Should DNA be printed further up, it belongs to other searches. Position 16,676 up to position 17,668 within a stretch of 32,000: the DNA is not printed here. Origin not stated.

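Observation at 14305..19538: Co-directional kinase / 2TM / LytTR / split DUF4331 / TPR-lipoprotein block: candidate uncharacterised envelope module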

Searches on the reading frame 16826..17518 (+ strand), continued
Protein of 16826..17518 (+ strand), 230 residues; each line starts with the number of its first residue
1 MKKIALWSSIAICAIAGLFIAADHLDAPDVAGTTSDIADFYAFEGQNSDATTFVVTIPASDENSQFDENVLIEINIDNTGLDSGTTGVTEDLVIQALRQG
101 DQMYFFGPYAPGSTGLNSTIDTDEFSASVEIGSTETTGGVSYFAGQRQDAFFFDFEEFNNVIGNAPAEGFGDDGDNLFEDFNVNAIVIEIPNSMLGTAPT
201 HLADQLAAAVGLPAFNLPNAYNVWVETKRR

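Call 39: search_protein_families(library=pfam, proteins=[L001:6643-7860:-, L001:2874-3509:+], max_evalue=0.01)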
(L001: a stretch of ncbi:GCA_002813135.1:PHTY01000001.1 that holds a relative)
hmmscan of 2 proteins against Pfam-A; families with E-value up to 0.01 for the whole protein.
L001:6643-7860:- (405 aa): 1 family
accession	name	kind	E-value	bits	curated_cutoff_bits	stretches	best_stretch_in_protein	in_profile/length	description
PF07766.19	LETM1_RBD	-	9.3e-07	29.1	25.3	1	345-402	1-58/229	LETM1-like, RBD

L001:2874-3509:+ (211 aa): 1 family
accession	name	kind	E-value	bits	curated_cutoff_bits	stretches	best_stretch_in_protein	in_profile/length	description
PF14559.12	TPR_19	-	0.0017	19.1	25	0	135-157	11-33/68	Tetratricopeptide repeat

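Call 43: search_protein_representatives(protein=window:16826-17518:+)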
Query: 230 residues. Proteins with E-value up to 0.001 (for the whole library): 428; up to 1e-10: 62; up to 1e-30: 9. The best 150 are listed.
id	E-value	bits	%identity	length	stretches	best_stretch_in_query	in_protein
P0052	1.4e-90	319.0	69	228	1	13-230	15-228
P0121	5.8e-51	189.5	54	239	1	6-230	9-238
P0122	3.5e-44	167.3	51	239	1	7-230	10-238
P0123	3.8e-44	167.2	55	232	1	2-203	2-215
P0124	2.2e-41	158.1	46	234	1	2-229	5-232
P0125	3.3e-37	144.5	46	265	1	17-228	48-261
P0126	3.0e-35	138.1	55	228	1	5-214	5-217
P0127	8.6e-33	130.0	43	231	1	1-208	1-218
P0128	1.0e-31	126.5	44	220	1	12-198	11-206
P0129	2.3e-28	115.6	45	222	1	10-197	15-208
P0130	7.8e-27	110.5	42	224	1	3-199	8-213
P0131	2.1e-26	109.2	43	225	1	14-192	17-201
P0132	8.5e-26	107.2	41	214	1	6-196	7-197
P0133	9.9e-26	106.9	54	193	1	5-138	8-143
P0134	3.8e-24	101.8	37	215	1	3-198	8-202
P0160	9.0e-15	71.1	36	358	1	5-197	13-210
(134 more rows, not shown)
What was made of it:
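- On DUF4331 (PF14224): It is common among the 428 clusters (call 43).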

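Call 45: find_homologous_proteins(query=P0160, max_evalue=0.001)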
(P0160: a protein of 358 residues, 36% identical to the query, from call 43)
Query P0160 (358 aa): 48 proteins with E <= 0.001 among 8000 candidates.
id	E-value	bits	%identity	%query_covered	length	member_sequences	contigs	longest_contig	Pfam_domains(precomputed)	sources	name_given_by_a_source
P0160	4.3e-232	787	100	100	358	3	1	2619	PF14224.12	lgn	-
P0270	3.4e-135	469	63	97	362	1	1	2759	PF14224.12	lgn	-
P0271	1.4e-133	463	65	92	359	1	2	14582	PF14224.12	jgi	jgi:hypothetical protein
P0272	2.0e-131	456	61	98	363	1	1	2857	PF14224.12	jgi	jgi:hypothetical protein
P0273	1.4e-130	454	60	100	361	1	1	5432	PF14224.12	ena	-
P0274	1.3e-42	164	49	54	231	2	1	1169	PF14224.12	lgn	-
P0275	7.4e-42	162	44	59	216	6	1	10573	PF14224.12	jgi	jgi:hypothetical protein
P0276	8.9e-42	162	43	55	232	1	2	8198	PF14224.12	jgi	jgi:hypothetical protein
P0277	1.7e-41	161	43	57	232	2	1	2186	PF14224.12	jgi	jgi:hypothetical protein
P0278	6.2e-41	159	47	54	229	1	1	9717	PF14224.12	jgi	jgi:hypothetical protein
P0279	6.5e-38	149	43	54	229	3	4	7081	PF14224.12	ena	-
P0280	7.0e-36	142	43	60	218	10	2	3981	PF14224.12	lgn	-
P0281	1.7e-34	138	34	97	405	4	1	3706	PF14224.12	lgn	-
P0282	2.9e-34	137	42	54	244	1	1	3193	PF14224.12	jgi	jgi:hypothetical protein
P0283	4.7e-34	136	44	57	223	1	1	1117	PF14224.12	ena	-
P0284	8.3e-34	135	42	57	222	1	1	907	PF14224.12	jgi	jgi:Domain of unknown function (DUF4331)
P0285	6.5e-33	132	42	56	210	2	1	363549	PF14224.12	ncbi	-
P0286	2.4e-31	127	44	56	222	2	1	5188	PF14224.12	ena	-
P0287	8.1e-30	122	33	92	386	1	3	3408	PF14224.12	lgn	-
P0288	2.1e-26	111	37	58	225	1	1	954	PF14224.12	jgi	jgi:hypothetical protein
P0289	1.6e-25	108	37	58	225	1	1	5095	PF14224.12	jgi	jgi:hypothetical protein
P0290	6.3e-25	106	31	96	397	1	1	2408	PF14224.12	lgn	-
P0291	2.5e-23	101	30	91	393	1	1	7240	PF14224.12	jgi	jgi:hypothetical protein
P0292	2.5e-19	88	27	97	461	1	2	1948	PF14224.12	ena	-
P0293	3.2e-19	87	34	57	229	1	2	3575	PF14224.12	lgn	-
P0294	1.4e-18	85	28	93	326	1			PF14224.12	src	-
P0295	4.6e-18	84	28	94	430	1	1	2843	PF14224.12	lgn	-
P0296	1.9e-15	75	26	65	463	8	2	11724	PF14224.12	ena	-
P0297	3.9e-15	74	27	67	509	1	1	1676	PF14224.12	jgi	jgi:hypothetical protein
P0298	5.5e-15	73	33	54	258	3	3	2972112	PF14224.12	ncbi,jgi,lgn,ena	jgi:hypothetical protein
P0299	1.5e-14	72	33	54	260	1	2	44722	PF14224.12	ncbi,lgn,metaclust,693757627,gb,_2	metaclust:\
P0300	2.4e-14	71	30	59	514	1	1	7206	PF14224.12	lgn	-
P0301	6.4e-14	70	30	53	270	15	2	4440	PF14224.12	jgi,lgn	jgi:hypothetical protein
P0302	1.7e-13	69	32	54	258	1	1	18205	PF14224.12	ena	-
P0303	1.3e-12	66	26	95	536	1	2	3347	PF14224.12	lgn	-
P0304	1.5e-11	62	26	65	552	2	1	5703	PF14224.12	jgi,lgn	jgi:hypothetical protein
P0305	1.6e-11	62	26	91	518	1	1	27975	PF14224.12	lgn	-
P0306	5.6e-11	60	25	91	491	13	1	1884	PF14224.12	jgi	jgi:hypothetical protein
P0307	6.1e-11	60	31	56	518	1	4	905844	PF14224.12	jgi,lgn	jgi:hypothetical protein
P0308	3.3e-10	58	27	76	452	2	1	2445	PF14224.12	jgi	jgi:hypothetical protein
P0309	6.4e-10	57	25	91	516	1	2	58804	PF14224.12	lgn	-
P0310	2.4e-9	55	25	95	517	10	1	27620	PF14224.12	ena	-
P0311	1.1e-8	53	28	56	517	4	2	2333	PF14224.12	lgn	-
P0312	3.9e-8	51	28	59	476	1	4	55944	PF14224.12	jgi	jgi:hypothetical protein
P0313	1.2e-7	49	25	96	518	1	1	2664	PF14224.12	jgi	jgi:hypothetical protein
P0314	1.4e-5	43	31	56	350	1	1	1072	PF14224.12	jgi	jgi:hypothetical protein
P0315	3.4e-5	41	24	99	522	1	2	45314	PF14224.12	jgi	-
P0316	3.8e-5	41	26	56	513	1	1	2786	PF14224.12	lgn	-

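Call 46: find_encoding_contigs(protein=P0271, flank=7000, max_places=1)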
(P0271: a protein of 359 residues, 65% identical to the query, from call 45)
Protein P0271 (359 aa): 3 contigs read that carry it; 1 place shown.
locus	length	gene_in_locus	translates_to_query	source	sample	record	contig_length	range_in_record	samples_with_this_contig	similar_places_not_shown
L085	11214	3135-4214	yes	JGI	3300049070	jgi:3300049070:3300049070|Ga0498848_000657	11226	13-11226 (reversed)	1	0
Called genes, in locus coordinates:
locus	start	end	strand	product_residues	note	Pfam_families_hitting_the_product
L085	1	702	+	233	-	?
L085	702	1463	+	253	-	PF00005:ABC_tran, PF13304:AAA_21 (weak)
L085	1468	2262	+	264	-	PF00950:ABC-3, PF01032:FecCD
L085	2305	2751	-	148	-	PF01035:DNA_binding_1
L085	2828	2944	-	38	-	-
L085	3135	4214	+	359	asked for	PF14224:DUF4331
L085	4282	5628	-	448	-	PF14559:TPR_19 (faint), PF07719:TPR_2 (faint), PF13432:TPR_16 (weak)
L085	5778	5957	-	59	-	-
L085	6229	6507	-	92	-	-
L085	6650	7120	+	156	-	-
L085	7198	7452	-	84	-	PF02201:SWIB, PF26291:SWIB_eIF2D (weak)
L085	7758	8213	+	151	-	PF05974:DUF892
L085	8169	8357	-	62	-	-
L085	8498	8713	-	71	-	-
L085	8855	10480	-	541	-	PF02142:MGS, PF01808:AICARFT_IMPCHas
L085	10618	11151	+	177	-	PF07731:Cu-oxidase_2 (faint), PF07732:Cu-oxidase_3 (weak), PF13473:Cupredoxin_1, PF00127:Copper-bind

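Call 47: find_encoding_contigs(protein=P0298, flank=7000, max_places=1)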
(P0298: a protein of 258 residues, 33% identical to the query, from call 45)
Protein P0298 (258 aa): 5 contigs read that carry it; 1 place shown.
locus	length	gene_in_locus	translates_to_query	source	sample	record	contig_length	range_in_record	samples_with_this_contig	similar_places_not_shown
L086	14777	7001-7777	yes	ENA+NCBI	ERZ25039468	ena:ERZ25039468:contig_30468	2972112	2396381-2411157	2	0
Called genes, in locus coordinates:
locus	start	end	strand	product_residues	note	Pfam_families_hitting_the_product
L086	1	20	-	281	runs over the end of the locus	PF00950:ABC-3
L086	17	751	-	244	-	PF00005:ABC_tran, PF13304:AAA_21 (faint)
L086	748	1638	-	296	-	PF01297:ZnuA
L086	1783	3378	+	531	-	PF03824:NicO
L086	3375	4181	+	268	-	PF03824:NicO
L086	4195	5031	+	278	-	PF14224:DUF4331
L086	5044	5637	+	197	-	PF14224:DUF4331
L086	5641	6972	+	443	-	PF07719:TPR_2 (faint)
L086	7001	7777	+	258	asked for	PF14224:DUF4331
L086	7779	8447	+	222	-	PF14224:DUF4331 (faint)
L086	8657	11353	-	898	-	PF03200:Glyco_hydro_63 (faint), PF22422:MGH1-like_GH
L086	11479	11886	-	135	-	-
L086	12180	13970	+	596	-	PF00144:Beta-lactamase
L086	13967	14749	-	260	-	PF14023:Bestrophin-like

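Call 48: find_encoding_contigs(protein=P0307, flank=7000, max_places=1)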
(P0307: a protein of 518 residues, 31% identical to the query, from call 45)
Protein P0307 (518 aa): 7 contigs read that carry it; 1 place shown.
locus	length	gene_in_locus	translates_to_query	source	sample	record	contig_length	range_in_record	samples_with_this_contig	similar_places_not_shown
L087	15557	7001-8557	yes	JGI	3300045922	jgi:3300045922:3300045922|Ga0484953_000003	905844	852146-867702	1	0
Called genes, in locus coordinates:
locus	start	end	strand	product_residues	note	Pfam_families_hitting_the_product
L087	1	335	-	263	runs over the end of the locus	-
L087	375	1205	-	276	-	PF13490:zf-HC2 (weak), PF02985:HEAT (faint), PF13646:HEAT_2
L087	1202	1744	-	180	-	PF07638:Sigma70_ECF (weak), PF04542:Sigma70_r2, PF08281:Sigma70_r4_2, PF04545:Sigma70_r4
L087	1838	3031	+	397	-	PF10609:ParA (weak), PF13614:AAA_31 (faint)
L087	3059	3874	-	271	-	PF00106:adh_short, PF08659:KR, PF13460:NAD_binding_10 (weak), PF13561:adh_short_C2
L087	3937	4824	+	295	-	PF04951:Peptidase_M55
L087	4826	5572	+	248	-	PF00005:ABC_tran, PF13304:AAA_21 (faint)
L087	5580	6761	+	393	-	PF12679:ABC2_membrane_2, PF12698:ABC2_membrane_3, PF01061:ABC2_membrane (weak)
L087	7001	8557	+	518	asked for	PF14224:DUF4331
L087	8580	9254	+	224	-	-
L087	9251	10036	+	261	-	PF10670:DUF4198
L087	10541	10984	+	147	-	PF21983:NikA-like (faint)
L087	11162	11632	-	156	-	-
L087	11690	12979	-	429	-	PF00589:Phage_integrase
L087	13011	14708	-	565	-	PF00580:UvrD-helicase, PF13245:AAA_19, PF13361:UvrD_C (weak), PF13538:UvrD_C_2 (weak)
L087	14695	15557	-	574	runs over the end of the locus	-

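Call 49: find_encoding_contigs(protein=P0285, flank=7000, max_places=1)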
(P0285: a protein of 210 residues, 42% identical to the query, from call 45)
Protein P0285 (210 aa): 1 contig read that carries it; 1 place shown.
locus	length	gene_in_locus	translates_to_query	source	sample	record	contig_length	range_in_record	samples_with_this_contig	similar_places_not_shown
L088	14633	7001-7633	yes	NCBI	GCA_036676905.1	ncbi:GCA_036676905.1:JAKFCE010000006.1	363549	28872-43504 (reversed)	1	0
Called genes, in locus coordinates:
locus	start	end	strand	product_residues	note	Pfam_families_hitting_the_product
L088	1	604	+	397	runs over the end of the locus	PF00764:Arginosuc_synth, PF20979:Arginosuc_syn_C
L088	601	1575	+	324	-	PF01118:Semialdhyde_dh, PF22698:Semialdhyde_dhC_1, PF02774:Semialdhyde_dhC (weak)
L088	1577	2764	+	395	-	PF00202:Aminotran_3, PF00155:Aminotran_1_2 (weak)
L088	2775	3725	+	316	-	PF02729:OTCace_N, PF00185:OTCace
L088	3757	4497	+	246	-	PF00696:AA_kinase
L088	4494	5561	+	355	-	PF01546:Peptidase_M20, PF07687:M20_dimer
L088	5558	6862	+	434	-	PF00206:Lyase_1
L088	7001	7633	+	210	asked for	PF14224:DUF4331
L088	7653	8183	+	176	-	PF14224:DUF4331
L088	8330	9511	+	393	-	PF12895:ANAPC3 (faint), PF13424:TPR_12 (faint), PF07719:TPR_2 (faint)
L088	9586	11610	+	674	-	PF08376:NIT, PF00672:HAMP (faint), PF00512:HisKA, PF02518:HATPase_c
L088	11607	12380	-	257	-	PF01026:TatD_DNase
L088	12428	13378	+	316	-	-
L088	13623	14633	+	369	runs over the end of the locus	PF03631:Virul_fac_BrkB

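Call 57: predict_structure(alignment_id=A3)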
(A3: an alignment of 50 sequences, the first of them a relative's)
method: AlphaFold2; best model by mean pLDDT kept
length: 358 residues; sequences in the alignment: 50
mean_pLDDT: 85.9   pTM: 0.84
mean pLDDT of the five models: 85.9, 85.8, 81.6, 81.5, 79.2
residues with pLDDT >= 90: 206; 70-90: 107; 50-70: 30; < 50: 15
segments of 3 or more residues with pLDDT < 50: 21-32
pLDDT, mean of each block of 10 residues (from residue 1): 57 62 38 61 91 93 94 91 97 97 97 94 95 92 89 87 84 82 83 94 95 97 96 90 87 95 95 88 92 92 69 79 75 79 91 93
secondary structure, 60 per line:
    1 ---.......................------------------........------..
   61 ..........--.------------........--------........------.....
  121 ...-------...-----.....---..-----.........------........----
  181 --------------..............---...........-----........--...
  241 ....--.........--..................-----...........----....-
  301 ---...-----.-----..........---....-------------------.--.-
elements in order: H4-26 E45-52 E59-70 E86-93 E102-109 E116-123 E131-133 E139-143 E154-162 H169-176 E195-204 H205-208 E212-222 E228-235 H238-244 H247-255 H258-275 H281-291 E296-299 H318-327 H331-334

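Call 60: fold_search(model_id=the predicted structure, library=pdb)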
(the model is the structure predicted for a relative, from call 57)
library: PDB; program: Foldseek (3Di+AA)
matches with E <= 10: 1757; with E <= 0.001: 0
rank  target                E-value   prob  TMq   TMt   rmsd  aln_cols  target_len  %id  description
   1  5fx8_U                9.2e-03  0.06  0.10  0.11  22.9       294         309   10  Complete structure of manganese lipoxygenase of Gaeumannomyces graminis and partial structure of zonadhesin of Komagat (released 2016-06-22)
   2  6azz_C                1.7e-02  0.04  0.08  0.12  22.8       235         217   14  Crystal structure of Pfs25 in complex with the transmission blocking antibody 1190 (released 2017-11-08)
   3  7re7_I                2.0e-02  0.05  0.09  0.12  25.8       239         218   15  TCR mimic antibody (Fab fragment) in complex with AFP/HLA-A*02 (released 2022-07-27)
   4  4org_C                2.0e-02  0.03  0.07  0.10  27.1       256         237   11  Crystal structure of human Fab CAP256-VRC26.04, a potent V1V2-directed HIV-1 neutralizing antibody (released 2014-02-26)
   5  8djg_C                2.1e-02  0.04  0.09  0.12  24.7       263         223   13  ADGRL3-lectin domain in complex with an activating synthetic antibody fragment (released 2023-02-15)
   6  6ncp_A                2.6e-02  0.04  0.08  0.12  23.4       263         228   11  Crystal structure of HIV-1 broadly neutralizing antibody ACS202 (released 2019-06-19)
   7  2okm                  2.7e-02  0.28  0.16  0.32  15.8       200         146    6  Crystal structure of ACE19, the collagen binding subdomain of Enterococcus faecalis surface protein ACE (released 2008-01-22)
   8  5ghw_H                3.1e-02  0.05  0.09  0.12  24.4       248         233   16  Crystal structure of broad neutralizing antibody 10E8 with long epitope bound (released 2016-11-23)
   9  4xgz_G                3.1e-02  0.03  0.08  0.12  22.1       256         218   12  Crystal structure of human paxillin LD2 motif in complex with Fab fragment (released 2015-07-01)
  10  8ykt_H                3.2e-02  0.04  0.08  0.12  24.2       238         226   13  Fab and SEB complex (released 2025-03-12)
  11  8tjt_H                3.2e-02  0.04  0.09  0.12  22.2       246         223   10  The Fab fragment of an anti-glucagon receptor (GCGR) antibody (released 2024-02-14)
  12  4qhu_H                3.2e-02  0.03  0.08  0.12  22.2       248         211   12  Crystal Structure of IL-17A/Fab6785 complex (released 2015-08-05)
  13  4xgz_C                3.4e-02  0.03  0.08  0.12  22.5       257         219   12  Crystal structure of human paxillin LD2 motif in complex with Fab fragment (released 2015-07-01)
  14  6u3t_B                3.7e-02  0.08  0.12  0.17  19.8       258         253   12  Structure-based discovery of a novel small-molecule inhibitor of methicillin-resistant S. aureus (released 2020-03-25)
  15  6azz_F                3.7e-02  0.04  0.08  0.12  22.8       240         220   13  Crystal structure of Pfs25 in complex with the transmission blocking antibody 1190 (released 2017-11-08)
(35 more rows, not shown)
